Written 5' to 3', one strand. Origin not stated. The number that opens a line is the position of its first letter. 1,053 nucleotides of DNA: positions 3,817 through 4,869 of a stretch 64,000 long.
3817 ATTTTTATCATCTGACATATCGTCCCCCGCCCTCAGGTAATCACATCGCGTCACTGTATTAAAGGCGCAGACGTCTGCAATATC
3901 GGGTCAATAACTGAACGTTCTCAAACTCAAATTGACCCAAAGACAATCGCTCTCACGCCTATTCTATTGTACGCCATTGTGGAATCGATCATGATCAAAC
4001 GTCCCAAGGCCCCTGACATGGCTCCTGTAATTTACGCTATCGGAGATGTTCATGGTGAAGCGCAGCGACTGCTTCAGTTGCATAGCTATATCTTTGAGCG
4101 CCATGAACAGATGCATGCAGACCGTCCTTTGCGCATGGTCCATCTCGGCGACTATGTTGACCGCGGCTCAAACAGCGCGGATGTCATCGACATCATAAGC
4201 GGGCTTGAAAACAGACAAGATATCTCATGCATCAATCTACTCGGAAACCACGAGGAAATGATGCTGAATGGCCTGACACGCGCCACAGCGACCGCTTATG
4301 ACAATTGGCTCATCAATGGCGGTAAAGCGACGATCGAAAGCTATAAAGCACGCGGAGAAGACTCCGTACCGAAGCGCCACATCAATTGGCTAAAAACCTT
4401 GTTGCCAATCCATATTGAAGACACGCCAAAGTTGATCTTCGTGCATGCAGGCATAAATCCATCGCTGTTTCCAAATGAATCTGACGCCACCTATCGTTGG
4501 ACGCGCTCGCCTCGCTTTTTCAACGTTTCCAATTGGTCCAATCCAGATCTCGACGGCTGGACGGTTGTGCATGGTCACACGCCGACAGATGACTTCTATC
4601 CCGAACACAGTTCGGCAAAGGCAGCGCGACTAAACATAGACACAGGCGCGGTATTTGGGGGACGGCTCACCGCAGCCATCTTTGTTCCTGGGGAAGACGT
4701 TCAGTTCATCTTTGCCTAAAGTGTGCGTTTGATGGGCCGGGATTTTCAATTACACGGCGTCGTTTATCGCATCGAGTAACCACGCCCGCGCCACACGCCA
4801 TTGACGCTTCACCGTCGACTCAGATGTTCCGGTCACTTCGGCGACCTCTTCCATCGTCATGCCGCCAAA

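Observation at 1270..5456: Kinase-associated ECF sigma factor, its cognate Ser/Thr kinase and a PPP phosphatase, divergent from the 8-gene operon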

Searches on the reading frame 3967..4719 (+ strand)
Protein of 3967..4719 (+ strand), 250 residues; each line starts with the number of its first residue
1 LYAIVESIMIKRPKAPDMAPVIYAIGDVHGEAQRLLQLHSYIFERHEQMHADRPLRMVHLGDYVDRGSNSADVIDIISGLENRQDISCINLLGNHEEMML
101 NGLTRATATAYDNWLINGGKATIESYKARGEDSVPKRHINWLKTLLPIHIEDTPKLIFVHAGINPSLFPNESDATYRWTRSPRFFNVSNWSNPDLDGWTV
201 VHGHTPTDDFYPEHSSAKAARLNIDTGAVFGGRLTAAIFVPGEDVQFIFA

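Call 7: search_protein_families(library=pfam, proteins=[window:3967-4719:+], max_evalue=0.01)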
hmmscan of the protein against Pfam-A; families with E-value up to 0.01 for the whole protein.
window:3967-4719:+ (250 aa): 1 family
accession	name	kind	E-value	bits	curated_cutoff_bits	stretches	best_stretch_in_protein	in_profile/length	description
PF00149.33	Metallophos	-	3.9e-15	57.2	21.5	1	22-220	3-172/191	Calcineurin-like phosphoesterase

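Call 8: search_protein_families(library=ncbifam, proteins=[window:3967-4719:+], max_evalue=0.01)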
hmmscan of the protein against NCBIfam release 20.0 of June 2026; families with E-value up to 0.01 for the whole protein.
window:3967-4719:+ (250 aa): 6 families
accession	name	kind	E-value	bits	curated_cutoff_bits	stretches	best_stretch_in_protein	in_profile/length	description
TIGR04075.1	bacter_Pnkp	equivalog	5.5e-18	64.5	750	1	24-239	184-403/851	polynucleotide kinase-phosphatase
NF001204.0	PRK00166.1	equivalog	1e-13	51.2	176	1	22-166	3-126/276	symmetrical bis(5'-nucleosyl)-tetraphosphatase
NF010148.0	PRK13625.1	equivalog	5.9e-13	48.9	340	2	24-164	5-143/245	bis(5'-nucleosyl)-tetraphosphatase PrpE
NF008516.0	PRK11439.1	equivalog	3.1e-12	47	326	1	22-237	19-215/218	protein-serine/threonine phosphatase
NF007425.0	PRK09968.1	equivalog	1.4e-06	28.2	332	1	22-122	17-102/218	protein-serine/threonine phosphatase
TIGR00668.1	apaH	equivalog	1.2e-05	24.9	222.85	1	22-166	3-126/279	bis(5'-nucleosyl)-tetraphosphatase (symmetrical) ApaH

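Call 42: search_protein_families(library=padloc, proteins=[window:3991-4719:+], max_evalue=0.001)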
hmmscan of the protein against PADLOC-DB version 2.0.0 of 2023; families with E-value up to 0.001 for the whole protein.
window:3991-4719:+ (242 aa): 0 families

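Call 63: search_solved_structures(query=window:3991-4719:+, max_evalue=0.001, show_alignments=1)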
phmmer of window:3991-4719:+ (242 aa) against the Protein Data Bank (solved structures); distinct sequences matched with E-value up to 0.001: 14.
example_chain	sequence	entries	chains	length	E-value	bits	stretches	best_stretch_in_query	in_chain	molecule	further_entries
4j6o_A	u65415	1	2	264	1e-09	41.3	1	16-232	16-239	Metallophosphoesterase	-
1g5b_A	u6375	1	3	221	3.1e-08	36.4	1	14-228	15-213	SERINE/THREONINE PROTEIN PHOSPHATASE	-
9tp7_A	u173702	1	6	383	1.4e-05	27.7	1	13-95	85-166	Serine/threonine-protein phosphatase BSU1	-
5vjv_A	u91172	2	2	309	3.3e-05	26.5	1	14-90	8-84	Rhizobiales-like phosphatase 2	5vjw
9tp8_A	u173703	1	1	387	7.7e-05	25.3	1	13-95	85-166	Serine/threonine-protein phosphatase BSU1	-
8a8f_A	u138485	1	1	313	0.00018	24.1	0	2-94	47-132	Serine/threonine-protein phosphatase PP1-2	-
7qwj_A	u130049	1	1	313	0.00018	24.1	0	2-94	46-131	Serine/threonine-protein phosphatase PP1-2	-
7n6g_4D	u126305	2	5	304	0.00045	22.8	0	5-94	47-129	FAP15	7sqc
2qjc_A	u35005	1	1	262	0.00062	22.4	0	184-234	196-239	Diadenosine tetraphosphatase, putative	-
5jpe_A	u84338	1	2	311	0.00063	22.3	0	3-89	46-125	Serine/threonine-protein phosphatase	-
5jpf_A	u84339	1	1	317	0.00066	22.3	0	3-89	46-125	Serine/threonine-protein phosphatase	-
9t9n_A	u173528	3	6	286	0.0009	21.8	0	14-158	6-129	Bis(5'-nucleosyl)-tetraphosphatase, symmetrical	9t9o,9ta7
5zt0_A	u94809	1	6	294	0.00095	21.7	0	12-94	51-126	Serine/threonine-protein phosphatase PP1-alpha catalytic subunit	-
4iyp_C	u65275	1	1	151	0.00097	21.7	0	14-114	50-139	Serine/threonine-protein phosphatase 2A catalytic subunit alpha isoform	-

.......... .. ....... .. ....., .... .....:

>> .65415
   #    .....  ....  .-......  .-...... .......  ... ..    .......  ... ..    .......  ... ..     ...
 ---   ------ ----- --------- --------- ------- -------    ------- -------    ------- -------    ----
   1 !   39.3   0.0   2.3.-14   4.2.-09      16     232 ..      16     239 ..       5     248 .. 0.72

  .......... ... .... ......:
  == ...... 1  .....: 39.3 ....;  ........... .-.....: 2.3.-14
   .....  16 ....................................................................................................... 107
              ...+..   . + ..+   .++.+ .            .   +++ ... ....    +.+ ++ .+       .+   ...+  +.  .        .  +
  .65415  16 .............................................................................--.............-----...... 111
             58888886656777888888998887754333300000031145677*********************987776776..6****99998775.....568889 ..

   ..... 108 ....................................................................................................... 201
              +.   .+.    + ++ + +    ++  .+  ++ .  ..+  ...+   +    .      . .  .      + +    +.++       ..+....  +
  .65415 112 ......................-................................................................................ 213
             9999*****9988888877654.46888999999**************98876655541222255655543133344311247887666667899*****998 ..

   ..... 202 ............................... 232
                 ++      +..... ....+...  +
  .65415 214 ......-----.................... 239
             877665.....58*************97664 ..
